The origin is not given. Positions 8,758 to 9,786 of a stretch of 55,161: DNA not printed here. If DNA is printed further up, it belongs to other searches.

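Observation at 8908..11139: Bacterial Cdc123/D123-like ATP-grasp protein in a translationally coupled def operon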

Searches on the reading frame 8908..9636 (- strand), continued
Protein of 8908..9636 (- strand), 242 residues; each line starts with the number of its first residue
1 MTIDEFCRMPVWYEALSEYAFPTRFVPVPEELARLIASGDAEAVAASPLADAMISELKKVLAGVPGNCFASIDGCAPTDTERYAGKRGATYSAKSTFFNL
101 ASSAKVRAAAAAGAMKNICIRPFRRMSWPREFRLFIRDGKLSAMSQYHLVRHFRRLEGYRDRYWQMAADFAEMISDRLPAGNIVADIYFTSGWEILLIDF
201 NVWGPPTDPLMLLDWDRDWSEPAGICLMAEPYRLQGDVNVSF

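Call 24: predict_structure(alignment_id=A1)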
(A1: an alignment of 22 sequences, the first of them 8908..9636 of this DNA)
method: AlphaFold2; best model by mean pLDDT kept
length: 242 residues; sequences in the alignment: 22
mean_pLDDT: 81.9   pTM: 0.77
mean pLDDT of the five models: 81.9, 80.4, 80.4, 77.6, 76.9
residues with pLDDT >= 90: 103; 70-90: 85; 50-70: 39; < 50: 15
segments of 3 or more residues with pLDDT < 50: 232-242
pLDDT, mean of each block of 10 residues (from residue 1): 90 94 94 95 95 97 88 68 67 91 88 92 80 88 73 62 92 94 90 91 67 61 68 47 48
secondary structure, 60 per line:
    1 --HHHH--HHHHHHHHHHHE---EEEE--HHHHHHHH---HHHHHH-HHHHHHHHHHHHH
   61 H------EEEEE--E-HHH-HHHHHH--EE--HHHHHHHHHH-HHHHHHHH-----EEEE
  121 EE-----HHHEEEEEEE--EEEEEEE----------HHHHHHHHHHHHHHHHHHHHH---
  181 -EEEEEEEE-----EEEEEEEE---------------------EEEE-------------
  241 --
elements in order: H3-6 H9-19 E24-27 H30-37 H41-46 H48-61 E68-72 H81-86 H93-102 H104-111 E117-122 E131-137 E140-146 H157-177 E182-189 E195-202 E224-227

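Call 27: fold_search(model_id=the predicted structure, library=pdb)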
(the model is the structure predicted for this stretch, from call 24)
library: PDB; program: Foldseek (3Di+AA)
matches with E <= 10: 836; with E <= 0.001: 121
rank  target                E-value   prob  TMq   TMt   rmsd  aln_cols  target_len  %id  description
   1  4zgq_A                7.0e-13  1.00  0.75  0.67   4.8       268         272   20  Structure of Cdc123 bound to eIF2-gammaDIII domain (released 2015-10-14)
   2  4zgo_A                3.3e-12  1.00  0.76  0.73   4.0       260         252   19  Structure of C-terminally truncated Cdc123 from Schizosaccharomyces pombe (released 2015-09-30)
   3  4zgo_B                2.1e-11  1.00  0.76  0.74   3.5       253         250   19  Structure of C-terminally truncated Cdc123 from Schizosaccharomyces pombe (released 2015-09-30)
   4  4zgp_A                2.7e-11  1.00  0.74  0.72   3.8       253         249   19  Structure of Cdc123 from Schizosaccharomyces pombe (released 2015-10-14)
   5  4zgn_A                4.7e-11  1.00  0.76  0.67   3.6       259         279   19  Structure Cdc123 complexed with the C-terminal domain of eIF2gamma (released 2015-09-30)
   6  4zgp_B                5.7e-11  1.00  0.75  0.73   3.6       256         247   20  Structure of Cdc123 from Schizosaccharomyces pombe (released 2015-10-14)
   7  8phd_C                8.2e-11  1.00  0.74  0.60   7.2       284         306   18  Structure of Human Cdc123 bound to domain 3 of eIF2 gamma and ATP (released 2023-08-16)
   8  8phv_C                8.7e-11  1.00  0.74  0.60   7.9       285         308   18  Structure of Human selenomethionylated Cdc123 bound to domain 3 of eIF2 gamma (released 2023-08-16)
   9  8phv_A                1.4e-10  1.00  0.75  0.62   6.9       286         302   18  Structure of Human selenomethionylated Cdc123 bound to domain 3 of eIF2 gamma (released 2023-08-16)
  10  8phd_A                2.8e-10  1.00  0.72  0.59   6.2       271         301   15  Structure of Human Cdc123 bound to domain 3 of eIF2 gamma and ATP (released 2023-08-16)
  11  6dgi_B                3.0e-05  1.00  0.46  0.36   6.1       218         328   14  The crystal structure of D-alanyl-alanine synthetase A from Vibrio cholerae O1 biovar eltor str. N16961 (released 2018-05-30)
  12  8ynd_C                3.6e-05  1.00  0.37  0.24   9.4       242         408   12  ATP-grasp peptide ligase from Streptomyces (released 2025-02-19)
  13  6jil_B                4.1e-05  1.00  0.44  0.37   7.2       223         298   10  Crystal structure of D-cycloserine synthetase DcsG (released 2019-12-18)
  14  6dgi_A                4.1e-05  1.00  0.42  0.33   7.6       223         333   14  The crystal structure of D-alanyl-alanine synthetase A from Vibrio cholerae O1 biovar eltor str. N16961 (released 2018-05-30)
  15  6jil_A                4.7e-05  1.00  0.36  0.31   8.4       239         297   14  Crystal structure of D-cycloserine synthetase DcsG (released 2019-12-18)
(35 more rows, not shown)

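Call 34: search_protein_families(library=pfam, proteins=[L011:3411-4052:+, L020:3427-4044:+, L018:1831-3426:+, L079:1735-3363:+, L011:1716-3287:-, L012:6053-7537:+, L018:5719-7161:-, L011:5771-6643:-, L079:5814-7166:+, L062:5778-6677:-], max_evalue=0.001)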
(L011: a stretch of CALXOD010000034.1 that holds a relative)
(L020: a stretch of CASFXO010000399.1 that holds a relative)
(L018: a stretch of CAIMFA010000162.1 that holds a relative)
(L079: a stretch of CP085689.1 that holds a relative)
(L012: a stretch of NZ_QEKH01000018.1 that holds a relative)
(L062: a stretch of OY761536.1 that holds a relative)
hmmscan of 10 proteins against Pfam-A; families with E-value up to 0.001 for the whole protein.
L011:3411-4052:+ (213 aa): 1 family
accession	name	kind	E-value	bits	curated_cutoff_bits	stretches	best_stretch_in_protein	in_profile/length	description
PF03938.19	OmpH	-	1.1e-18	68.2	32.4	1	23-181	2-141/141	Outer membrane protein (OmpH-like)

L020:3427-4044:+ (205 aa): 1 family
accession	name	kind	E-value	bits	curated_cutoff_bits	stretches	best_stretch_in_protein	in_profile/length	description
PF03938.19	OmpH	-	1.2e-18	68.1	32.4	1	23-181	2-141/141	Outer membrane protein (OmpH-like)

L018:1831-3426:+ (531 aa): 2 families
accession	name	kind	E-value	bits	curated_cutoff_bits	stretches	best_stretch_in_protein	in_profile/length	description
PF00749.27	tRNA-synt_1c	-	5.1e-69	233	23.4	2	194-365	138-312/314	tRNA synthetases class I (E and Q), catalytic domain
PF19269.4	Anticodon_2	-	6.1e-21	75.7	23.6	1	385-518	6-139/141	Anticodon binding domain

L079:1735-3363:+ (542 aa): 2 families
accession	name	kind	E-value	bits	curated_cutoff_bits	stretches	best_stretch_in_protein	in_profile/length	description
PF00749.27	tRNA-synt_1c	-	2e-69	234.4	23.4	2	206-371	145-313/314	tRNA synthetases class I (E and Q), catalytic domain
PF19269.4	Anticodon_2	-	1.2e-18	68.4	23.6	1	399-531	9-140/141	Anticodon binding domain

L011:1716-3287:- (523 aa): 2 families
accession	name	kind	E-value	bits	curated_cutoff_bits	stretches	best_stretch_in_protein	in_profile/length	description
PF00359.27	PTS_EIIA_2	-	1.1e-20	74.5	27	1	229-367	5-141/144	Phosphoenolpyruvate-dependent sugar phosphotransferase system, EIIA 2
PF00571.33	CBS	-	9.6e-19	67.9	24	2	466-518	1-53/57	CBS domain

L012:6053-7537:+ (494 aa): 1 family
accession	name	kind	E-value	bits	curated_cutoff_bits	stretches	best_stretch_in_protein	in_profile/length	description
PF02321.23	OEP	-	9.8e-46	156.4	22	2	55-246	4-187/187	Outer membrane efflux protein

L018:5719-7161:- (480 aa): 0 families

L011:5771-6643:- (290 aa): 1 family
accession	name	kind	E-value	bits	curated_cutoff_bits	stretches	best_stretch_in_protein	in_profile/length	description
PF04055.27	Radical_SAM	-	5.9e-15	56.3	29.5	1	79-228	4-158/166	Radical SAM superfamily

L079:5814-7166:+ (450 aa): 1 family
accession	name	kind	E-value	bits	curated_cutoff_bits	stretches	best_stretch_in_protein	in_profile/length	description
PF01969.22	Ni_insertion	-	6.7e-114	381.3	22.1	1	5-441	2-374/375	Nickel insertion protein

L062:5778-6677:- (299 aa): 1 family
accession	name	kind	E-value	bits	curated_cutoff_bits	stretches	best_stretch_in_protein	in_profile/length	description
PF14315.11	DUF4380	-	5.4e-05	22.7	29.4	0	249-279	264-294/295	Domain of unknown function (DUF4380)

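Call 38: search_protein_representatives(alignment_id=A1)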
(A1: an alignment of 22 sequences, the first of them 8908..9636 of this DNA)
Query: 22 sequences, 242 profile positions. Proteins with E-value up to 0.001 (for the whole library): 2174; up to 1e-10: 411; up to 1e-30: 27. The best 150 are listed.
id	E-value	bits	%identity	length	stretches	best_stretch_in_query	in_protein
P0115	2.3e-102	357.9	-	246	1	1-242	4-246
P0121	1.2e-99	349.0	-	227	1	12-242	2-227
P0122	3.2e-97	341.1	-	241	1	1-242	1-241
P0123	4.6e-90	317.7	-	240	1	1-242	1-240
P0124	2.6e-77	275.9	-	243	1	7-242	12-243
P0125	1.6e-73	263.5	-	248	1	5-242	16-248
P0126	3.8e-72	259.0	-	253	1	9-242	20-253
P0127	8.1e-71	254.6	-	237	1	9-242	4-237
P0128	1.4e-70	253.9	-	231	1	9-242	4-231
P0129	7.0e-69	248.3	-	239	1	7-241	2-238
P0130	1.4e-68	247.3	-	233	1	9-242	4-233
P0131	2.1e-63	230.4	-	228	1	8-242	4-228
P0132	1.9e-61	224.0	-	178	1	4-175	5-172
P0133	1.4e-57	211.3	-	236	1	7-242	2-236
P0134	1.5e-53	198.1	-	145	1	100-242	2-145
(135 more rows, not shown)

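Call 44: find_related_loci(query=A6, collection=genome_contigs, flank=5000)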
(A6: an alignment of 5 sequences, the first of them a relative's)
Query A6 (231 aa) in genome_contigs; peptide patterns used: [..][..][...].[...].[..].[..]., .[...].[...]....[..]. (x = any residue, [..] = any of these).
138 stretches matched a pattern; 111 encode a relative of the query (tblastn E <= 1e-3); the best 80 are kept; 80 distinct loci.
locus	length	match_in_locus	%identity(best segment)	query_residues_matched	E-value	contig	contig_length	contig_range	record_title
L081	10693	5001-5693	65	1-231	3e-105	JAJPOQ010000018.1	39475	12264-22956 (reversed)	MAG: Lentisphaeraceae bacterium isolate S10.bin.24 k141_342295, whole genome shotgun sequence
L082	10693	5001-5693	65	1-231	2e-102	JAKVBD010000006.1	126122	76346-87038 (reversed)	MAG: Lentisphaerales bacterium isolate ALOHA_ZT_19 ZT-Lentisphaerales-1_6, whole genome shotgun sequence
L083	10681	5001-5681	53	1-231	1e-78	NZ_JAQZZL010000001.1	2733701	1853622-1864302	Lentisphaera marina strain IMCC 11369 IMCC11369_1, whole genome shotgun sequence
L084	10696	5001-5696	49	1-231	6e-73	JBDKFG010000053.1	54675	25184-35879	MAG: Verrucomicrobiota bacterium isolate eastriver_2019_sw_WHONDRS-S19S_0100_F_bin.20 scaffold_133, whole genome shotgun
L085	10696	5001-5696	50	1-231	8e-73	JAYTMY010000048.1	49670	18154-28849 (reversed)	MAG: Lentisphaeraceae bacterium isolate GFS_3830 GFS_3830_47, whole genome shotgun sequence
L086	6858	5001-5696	50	1-231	2e-72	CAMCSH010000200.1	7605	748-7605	MAG: Lentisphaera araneosa HTCC2155 isolate LE-02apr19-111 genome assembly, contig: LE-02apr19-C19386, whole genome shot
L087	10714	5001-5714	47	1-231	2e-69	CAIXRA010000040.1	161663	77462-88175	MAG: uncultured Lentisphaerae bacterium isolate KTt_bin-2595 genome assembly, contig: bin-2595:40/82, whole genome shotg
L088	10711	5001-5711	45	1-231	2e-68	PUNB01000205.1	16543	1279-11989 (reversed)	MAG: Lentisphaerae bacterium isolate B1Sed10_208R1 B1-Sed10-C3950, whole genome shotgun sequence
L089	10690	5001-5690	42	3-231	1e-66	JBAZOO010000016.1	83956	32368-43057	MAG: Lentisphaeria bacterium isolate SO_2017_LW4_98 scaffold_859_c1_LW137-91_2017, whole genome shotgun sequence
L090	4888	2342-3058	44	1-231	1e-66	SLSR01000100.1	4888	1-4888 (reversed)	MAG: Lentisphaeria bacterium isolate CSSed165cm_64 CSSed16-5cm-90250, whole genome shotgun sequence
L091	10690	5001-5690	44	3-231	9e-65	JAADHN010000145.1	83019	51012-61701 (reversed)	MAG: Kiritimatiellota bacterium isolate M_MetaBat.195 contig-127_698, whole genome shotgun sequence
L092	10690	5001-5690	45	4-231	7e-64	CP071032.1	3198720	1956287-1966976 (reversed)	Lentisphaerota bacterium strain zth2 chromosome, complete genome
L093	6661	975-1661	46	4-231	5e-64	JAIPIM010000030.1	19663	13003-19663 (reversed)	MAG: Candidatus Paceibacterota bacterium isolate Tobar13.5m-G74 Tobar13-5m-C3117, whole genome shotgun sequence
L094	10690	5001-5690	44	4-231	2e-63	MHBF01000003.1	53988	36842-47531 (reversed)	MAG: Lentisphaerae bacterium GWF2_44_16 gwf2_scaffold_1029, whole genome shotgun sequence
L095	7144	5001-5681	45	7-231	2e-63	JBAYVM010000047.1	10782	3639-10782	MAG: Victivallaceae bacterium isolate SO_2016_LW3_6 scaffold08935_LW162_2016, whole genome shotgun sequence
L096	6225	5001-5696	43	1-231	5e-63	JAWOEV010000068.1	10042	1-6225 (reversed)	MAG: Lentisphaeria bacterium isolate BLK5-3.bin.99 k191_508760, whole genome shotgun sequence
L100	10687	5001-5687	43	4-231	9e-63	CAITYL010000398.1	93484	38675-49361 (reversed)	MAG: uncultured Lentisphaerae bacterium isolate Loclat_bin-12951 genome assembly, contig: bin-12951:398/404, whole genom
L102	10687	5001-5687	42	4-231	1e-61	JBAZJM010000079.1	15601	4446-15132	MAG: Lentisphaeria bacterium isolate SO_2017_LW4_12 scaffold_7336_c1_LW137-91_2017, whole genome shotgun sequence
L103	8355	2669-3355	44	3-231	4e-61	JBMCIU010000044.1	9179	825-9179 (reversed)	MAG: Verrucomicrobiota bacterium isolate D1M01_61 NODE_12061_length_9179_cov_5.887878, whole genome shotgun sequence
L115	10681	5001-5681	44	7-231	4e-60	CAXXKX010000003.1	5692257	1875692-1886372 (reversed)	MAG: Victivallales bacterium isolate ae9def30-7e47-498c-8b42-800f64c20784 genome assembly, contig: contig_3, whole genom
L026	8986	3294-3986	42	7-231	1e-56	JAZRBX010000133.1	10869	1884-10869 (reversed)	MAG: Victivallaceae bacterium isolate T1900045122_TC20190116.MAGScoT_cleanbin_000059 SGB_4845_k141_4322014, whole genome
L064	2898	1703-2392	40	4-231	1e-55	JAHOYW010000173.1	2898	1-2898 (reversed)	MAG: Victivallales bacterium isolate CORE_19_RING_Bin_00005 c_000000005807, whole genome shotgun sequence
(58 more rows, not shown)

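Call 47: search_protein_families(library=pfam, proteins=[L083:2820-3569:+, L083:3590-4999:+, L083:5684-7372:+, L083:7386-8102:+, L087:3755-4909:+, L087:5719-7455:+, L090:1003-2325:+, L102:3520-4641:+, L103:1451-2575:+, L103:3361-4440:+], max_evalue=0.001)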
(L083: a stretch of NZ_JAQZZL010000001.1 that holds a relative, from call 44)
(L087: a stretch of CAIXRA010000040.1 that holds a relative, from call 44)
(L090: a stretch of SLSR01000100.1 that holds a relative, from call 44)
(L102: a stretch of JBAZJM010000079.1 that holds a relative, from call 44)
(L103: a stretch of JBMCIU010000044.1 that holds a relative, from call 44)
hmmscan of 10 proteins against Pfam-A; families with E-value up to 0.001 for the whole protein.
L083:2820-3569:+ (249 aa): 1 family
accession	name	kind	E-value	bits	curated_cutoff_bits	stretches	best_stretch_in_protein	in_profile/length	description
PF00557.29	Peptidase_M24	-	3.6e-44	151.5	23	1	8-239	2-207/208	Metallopeptidase family M24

L083:3590-4999:+ (469 aa): 9 families
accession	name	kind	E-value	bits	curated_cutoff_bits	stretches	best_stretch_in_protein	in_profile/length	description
PF00448.28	SRP54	-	1e-72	244.4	22.7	1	99-294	1-196/196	SRP54-type protein, GTPase domain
PF02978.25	SRP_SPB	-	1.4e-28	99.5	27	1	325-422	1-91/91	Signal peptide binding domain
PF02881.24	SRP54_N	-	4.1e-19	69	22.4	1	5-82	1-75/75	SRP54-type protein, helical bundle domain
PF13401.12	AAA_22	-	4.4e-08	33.9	27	1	99-207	5-108/130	AAA domain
PF01656.29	CbiA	-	2e-07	31.4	25.4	1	109-255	9-90/125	CobQ/CobB/MinD/ParA nucleotide binding domain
PF06414.18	Zeta_toxin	-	1.4e-06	28.3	22.3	1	93-186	10-100/199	Zeta toxin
PF13191.12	AAA_16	-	0.00022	22.2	32.6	1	95-160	20-85/167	AAA ATPase domain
PF13173.12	AAA_14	-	0.00041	20.8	27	0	100-218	3-96/129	AAA domain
PF13604.12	AAA_30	-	0.00067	19.9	27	0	100-193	19-100/191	AAA domain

L083:5684-7372:+ (562 aa): 2 families
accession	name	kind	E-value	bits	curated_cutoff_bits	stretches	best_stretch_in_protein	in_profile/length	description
PF00501.34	AMP-binding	-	3.7e-71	240.4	29.9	1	12-410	5-384/384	AMP-binding enzyme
PF23562.2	AMP-binding_C_3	-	1.6e-05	25.7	20.8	1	447-504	3-63/124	AMP-binding enzyme C-terminal domain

L083:7386-8102:+ (238 aa): 1 family
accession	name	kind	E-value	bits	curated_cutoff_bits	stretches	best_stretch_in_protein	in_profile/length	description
PF03740.19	PdxJ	-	2.1e-82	276.2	24.5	1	4-236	2-233/234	Pyridoxal phosphate biosynthesis protein PdxJ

L087:3755-4909:+ (384 aa): 1 family
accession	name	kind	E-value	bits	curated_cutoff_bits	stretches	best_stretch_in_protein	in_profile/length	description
PF02541.22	Ppx-GppA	-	5.8e-39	134.7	27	2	25-195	5-174/285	Ppx/GppA phosphatase family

L087:5719-7455:+ (578 aa): 2 families
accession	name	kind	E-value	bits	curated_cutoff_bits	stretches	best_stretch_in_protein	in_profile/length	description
PF00501.34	AMP-binding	-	5.9e-70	236.4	29.9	1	9-412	2-384/384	AMP-binding enzyme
PF23562.2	AMP-binding_C_3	-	0.00014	22.7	20.8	1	450-499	3-53/124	AMP-binding enzyme C-terminal domain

L090:1003-2325:+ (440 aa): 3 families
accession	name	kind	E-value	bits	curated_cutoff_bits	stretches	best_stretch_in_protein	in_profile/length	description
PF03721.20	UDPG_MGDP_dh_N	-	5.1e-50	170.1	27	1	1-167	16-180/187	UDP-glucose/GDP-mannose dehydrogenase family, NAD binding domain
PF00984.24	UDPG_MGDP_dh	-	1.9e-30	105.2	25.4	1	195-289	1-93/94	UDP-glucose/GDP-mannose dehydrogenase family, central domain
PF03720.21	UDPG_MGDP_dh_C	-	7.5e-30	103.8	30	1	313-419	1-103/103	UDP-glucose/GDP-mannose dehydrogenase family, UDP binding domain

L102:3520-4641:+ (373 aa): 1 family
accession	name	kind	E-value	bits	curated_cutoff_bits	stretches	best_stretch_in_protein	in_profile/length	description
PF00923.25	TAL_FSA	-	5.7e-84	282.3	27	1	16-365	1-284/285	Transaldolase/Fructose-6-phosphate aldolase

L103:1451-2575:+ (374 aa): 3 families
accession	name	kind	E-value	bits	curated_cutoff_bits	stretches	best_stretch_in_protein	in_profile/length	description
PF02463.25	SMC_N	-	6.1e-12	45.9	40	1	4-340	2-187/220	RecF/RecN/SMC N terminal domain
PF13476.12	AAA_23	-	1.5e-07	32.7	27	1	7-83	2-74/201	AAA domain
PF13175.12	AAA_15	-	1.9e-06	28.2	32.1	1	5-52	4-48/374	AAA ATPase domain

L103:3361-4440:+ (359 aa): 1 family
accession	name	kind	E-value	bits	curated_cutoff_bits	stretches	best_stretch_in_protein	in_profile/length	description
PF00793.26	DAHP_synth_1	-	2.5e-76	256.6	25.5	1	51-342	14-269/270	DAHP synthetase I family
